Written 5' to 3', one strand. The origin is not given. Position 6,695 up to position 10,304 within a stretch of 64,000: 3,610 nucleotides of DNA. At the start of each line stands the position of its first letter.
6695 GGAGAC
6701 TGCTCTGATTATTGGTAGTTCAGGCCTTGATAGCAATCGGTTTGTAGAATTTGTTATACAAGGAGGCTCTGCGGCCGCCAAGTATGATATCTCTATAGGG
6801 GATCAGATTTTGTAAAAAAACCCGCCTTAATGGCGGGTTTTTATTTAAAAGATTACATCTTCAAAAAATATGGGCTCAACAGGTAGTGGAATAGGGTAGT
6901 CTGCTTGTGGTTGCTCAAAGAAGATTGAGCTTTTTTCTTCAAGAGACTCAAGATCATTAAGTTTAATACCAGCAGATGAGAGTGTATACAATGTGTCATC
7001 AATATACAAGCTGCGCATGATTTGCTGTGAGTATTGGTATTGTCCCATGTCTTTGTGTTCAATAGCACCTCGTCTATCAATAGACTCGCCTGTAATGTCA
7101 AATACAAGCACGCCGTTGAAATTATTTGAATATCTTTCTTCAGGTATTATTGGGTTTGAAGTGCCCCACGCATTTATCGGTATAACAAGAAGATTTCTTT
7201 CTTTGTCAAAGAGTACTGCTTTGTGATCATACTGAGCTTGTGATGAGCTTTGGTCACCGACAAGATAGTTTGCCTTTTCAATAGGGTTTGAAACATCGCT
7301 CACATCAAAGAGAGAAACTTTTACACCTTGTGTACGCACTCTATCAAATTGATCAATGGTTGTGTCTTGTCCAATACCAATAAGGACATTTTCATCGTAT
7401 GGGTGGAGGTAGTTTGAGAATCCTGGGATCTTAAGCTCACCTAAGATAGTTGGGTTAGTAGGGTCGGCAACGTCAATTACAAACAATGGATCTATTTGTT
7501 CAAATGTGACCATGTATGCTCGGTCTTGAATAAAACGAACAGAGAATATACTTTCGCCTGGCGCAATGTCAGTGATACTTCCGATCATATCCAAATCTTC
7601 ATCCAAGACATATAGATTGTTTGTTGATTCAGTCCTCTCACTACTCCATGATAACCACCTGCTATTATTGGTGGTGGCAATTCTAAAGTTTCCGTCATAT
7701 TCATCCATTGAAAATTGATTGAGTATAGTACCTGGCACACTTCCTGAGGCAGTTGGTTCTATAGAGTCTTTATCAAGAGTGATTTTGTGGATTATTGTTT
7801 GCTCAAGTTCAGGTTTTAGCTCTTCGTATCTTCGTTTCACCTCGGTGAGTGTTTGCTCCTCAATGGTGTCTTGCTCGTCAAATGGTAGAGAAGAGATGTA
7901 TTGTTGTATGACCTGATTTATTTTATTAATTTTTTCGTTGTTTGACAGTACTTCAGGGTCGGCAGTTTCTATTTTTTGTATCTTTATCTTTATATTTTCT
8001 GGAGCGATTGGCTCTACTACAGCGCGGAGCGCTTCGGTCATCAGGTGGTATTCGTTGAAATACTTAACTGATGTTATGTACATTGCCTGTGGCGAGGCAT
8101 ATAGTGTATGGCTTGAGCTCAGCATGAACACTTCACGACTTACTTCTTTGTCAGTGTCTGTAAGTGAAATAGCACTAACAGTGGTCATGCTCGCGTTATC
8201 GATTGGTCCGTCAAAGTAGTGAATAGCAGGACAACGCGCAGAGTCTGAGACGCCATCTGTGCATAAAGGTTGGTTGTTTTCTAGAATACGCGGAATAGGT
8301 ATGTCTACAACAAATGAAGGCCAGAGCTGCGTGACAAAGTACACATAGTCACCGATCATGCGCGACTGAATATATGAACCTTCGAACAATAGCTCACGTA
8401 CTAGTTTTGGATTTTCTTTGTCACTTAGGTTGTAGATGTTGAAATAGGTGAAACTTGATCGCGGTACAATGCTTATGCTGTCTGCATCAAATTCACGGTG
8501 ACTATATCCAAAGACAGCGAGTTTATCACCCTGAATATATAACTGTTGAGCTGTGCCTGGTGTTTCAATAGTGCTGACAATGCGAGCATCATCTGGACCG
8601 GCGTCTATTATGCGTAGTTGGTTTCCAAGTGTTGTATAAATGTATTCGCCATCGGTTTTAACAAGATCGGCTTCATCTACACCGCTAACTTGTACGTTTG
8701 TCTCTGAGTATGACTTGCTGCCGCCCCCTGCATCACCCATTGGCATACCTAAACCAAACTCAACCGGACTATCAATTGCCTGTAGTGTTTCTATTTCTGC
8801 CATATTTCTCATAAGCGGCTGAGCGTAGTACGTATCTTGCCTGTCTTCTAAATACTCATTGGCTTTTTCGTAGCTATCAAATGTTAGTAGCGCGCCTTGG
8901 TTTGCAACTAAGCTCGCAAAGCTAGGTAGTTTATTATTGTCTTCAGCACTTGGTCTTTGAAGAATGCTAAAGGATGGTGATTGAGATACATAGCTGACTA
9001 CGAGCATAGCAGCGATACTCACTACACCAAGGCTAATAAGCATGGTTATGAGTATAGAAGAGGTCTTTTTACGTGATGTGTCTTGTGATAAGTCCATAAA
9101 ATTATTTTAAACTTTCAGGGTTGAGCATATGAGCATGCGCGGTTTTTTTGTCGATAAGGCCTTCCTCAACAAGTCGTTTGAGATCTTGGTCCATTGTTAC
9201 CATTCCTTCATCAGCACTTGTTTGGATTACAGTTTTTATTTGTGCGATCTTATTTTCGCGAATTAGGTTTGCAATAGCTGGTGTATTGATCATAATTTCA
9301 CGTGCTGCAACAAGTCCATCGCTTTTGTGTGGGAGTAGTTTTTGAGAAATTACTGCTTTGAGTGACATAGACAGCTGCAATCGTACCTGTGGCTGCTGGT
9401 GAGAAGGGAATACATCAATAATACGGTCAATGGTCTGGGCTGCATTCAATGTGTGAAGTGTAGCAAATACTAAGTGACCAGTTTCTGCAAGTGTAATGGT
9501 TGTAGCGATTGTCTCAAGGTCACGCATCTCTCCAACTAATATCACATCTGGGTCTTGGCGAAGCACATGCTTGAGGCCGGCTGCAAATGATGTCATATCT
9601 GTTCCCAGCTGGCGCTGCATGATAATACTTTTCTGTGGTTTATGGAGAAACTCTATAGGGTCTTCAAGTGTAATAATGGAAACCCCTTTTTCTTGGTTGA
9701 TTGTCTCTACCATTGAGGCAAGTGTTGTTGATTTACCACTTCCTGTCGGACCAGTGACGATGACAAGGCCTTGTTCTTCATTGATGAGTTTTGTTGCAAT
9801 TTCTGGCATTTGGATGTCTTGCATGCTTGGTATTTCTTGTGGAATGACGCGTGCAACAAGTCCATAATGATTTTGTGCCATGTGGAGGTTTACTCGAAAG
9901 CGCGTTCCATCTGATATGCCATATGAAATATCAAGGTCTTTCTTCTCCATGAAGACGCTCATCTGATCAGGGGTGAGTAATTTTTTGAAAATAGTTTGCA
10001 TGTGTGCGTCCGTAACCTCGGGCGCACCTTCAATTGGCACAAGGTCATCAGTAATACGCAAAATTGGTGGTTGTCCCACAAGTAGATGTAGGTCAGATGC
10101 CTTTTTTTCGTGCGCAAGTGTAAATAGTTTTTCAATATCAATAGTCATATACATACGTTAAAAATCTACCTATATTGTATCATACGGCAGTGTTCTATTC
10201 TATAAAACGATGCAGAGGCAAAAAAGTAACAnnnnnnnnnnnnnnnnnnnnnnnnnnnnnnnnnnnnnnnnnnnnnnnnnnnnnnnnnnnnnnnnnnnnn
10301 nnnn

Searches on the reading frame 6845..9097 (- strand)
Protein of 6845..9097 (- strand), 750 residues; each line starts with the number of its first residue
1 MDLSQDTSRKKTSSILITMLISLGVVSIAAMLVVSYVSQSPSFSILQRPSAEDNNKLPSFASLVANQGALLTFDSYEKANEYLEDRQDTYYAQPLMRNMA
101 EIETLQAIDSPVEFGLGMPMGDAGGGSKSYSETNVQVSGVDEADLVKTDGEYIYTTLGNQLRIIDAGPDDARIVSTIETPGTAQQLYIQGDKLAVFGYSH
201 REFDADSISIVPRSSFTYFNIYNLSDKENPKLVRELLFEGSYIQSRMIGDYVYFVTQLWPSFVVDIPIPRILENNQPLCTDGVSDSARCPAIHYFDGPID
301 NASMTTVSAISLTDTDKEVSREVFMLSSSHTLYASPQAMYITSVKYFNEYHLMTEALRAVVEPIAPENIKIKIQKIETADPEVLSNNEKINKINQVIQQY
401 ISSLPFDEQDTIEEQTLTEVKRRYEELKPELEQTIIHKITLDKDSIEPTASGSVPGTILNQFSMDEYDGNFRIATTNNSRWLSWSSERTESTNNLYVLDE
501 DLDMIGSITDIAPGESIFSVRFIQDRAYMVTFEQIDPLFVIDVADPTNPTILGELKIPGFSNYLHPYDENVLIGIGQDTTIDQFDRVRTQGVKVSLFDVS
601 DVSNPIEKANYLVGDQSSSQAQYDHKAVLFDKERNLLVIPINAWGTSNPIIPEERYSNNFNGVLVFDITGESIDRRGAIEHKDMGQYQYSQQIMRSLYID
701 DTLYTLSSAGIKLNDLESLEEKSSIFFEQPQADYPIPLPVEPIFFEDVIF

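Call 76: search_protein_families(library=pfam, max_evalue=0.001, proteins=[window:6845-9097:-])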
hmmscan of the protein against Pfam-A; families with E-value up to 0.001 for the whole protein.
window:6845-9097:- (750 aa): 1 family
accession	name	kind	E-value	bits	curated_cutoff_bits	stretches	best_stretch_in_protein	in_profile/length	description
PF09826.15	Beta_propel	-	1.6e-159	532.4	22.4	1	130-718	1-494/495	Beta propeller domain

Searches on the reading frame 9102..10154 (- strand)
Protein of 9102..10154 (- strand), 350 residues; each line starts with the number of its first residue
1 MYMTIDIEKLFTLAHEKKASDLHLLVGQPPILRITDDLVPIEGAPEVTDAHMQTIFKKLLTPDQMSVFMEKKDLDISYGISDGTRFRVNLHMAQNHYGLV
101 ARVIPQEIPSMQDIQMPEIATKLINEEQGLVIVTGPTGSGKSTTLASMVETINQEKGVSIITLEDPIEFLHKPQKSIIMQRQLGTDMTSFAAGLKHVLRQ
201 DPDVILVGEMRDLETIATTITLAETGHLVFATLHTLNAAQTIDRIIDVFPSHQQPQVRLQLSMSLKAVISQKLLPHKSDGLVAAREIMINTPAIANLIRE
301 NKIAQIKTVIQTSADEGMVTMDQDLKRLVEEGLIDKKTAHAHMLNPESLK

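Call 76: search_protein_families(library=pfam, max_evalue=0.001, proteins=[window:9102-10154:-])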
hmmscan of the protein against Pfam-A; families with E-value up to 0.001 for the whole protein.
window:9102-10154:- (350 aa): 8 families
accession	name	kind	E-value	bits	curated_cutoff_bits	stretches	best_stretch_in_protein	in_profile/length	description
PF00437.27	T2SSE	-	1.4e-43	149.4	24.9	1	73-275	80-279/370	Type II/IV secretion system protein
PF13401.12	AAA_22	-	1.6e-05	25.7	27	1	126-173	3-33/130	AAA domain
PF13604.12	AAA_30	-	2.7e-05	24.5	27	1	119-162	9-51/191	AAA domain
PF25199.1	nSTAND_NTPase5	-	3.1e-05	24.3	34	1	122-171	35-84/145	Novel STAND NTPase 5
PF20720.3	nSTAND3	-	0.00029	21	27.2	1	125-172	14-60/155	Novel STAND NTPase 3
PF13191.12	AAA_16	-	0.00055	20.9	32.6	0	128-163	24-59/167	AAA ATPase domain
PF04851.21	ResIII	-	0.00062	20.1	22.5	0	115-244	11-145/164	Type III restriction enzyme, res subunit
PF01935.23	DUF87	-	0.00078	20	23.2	0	133-161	28-56/220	Helicase HerA, central domain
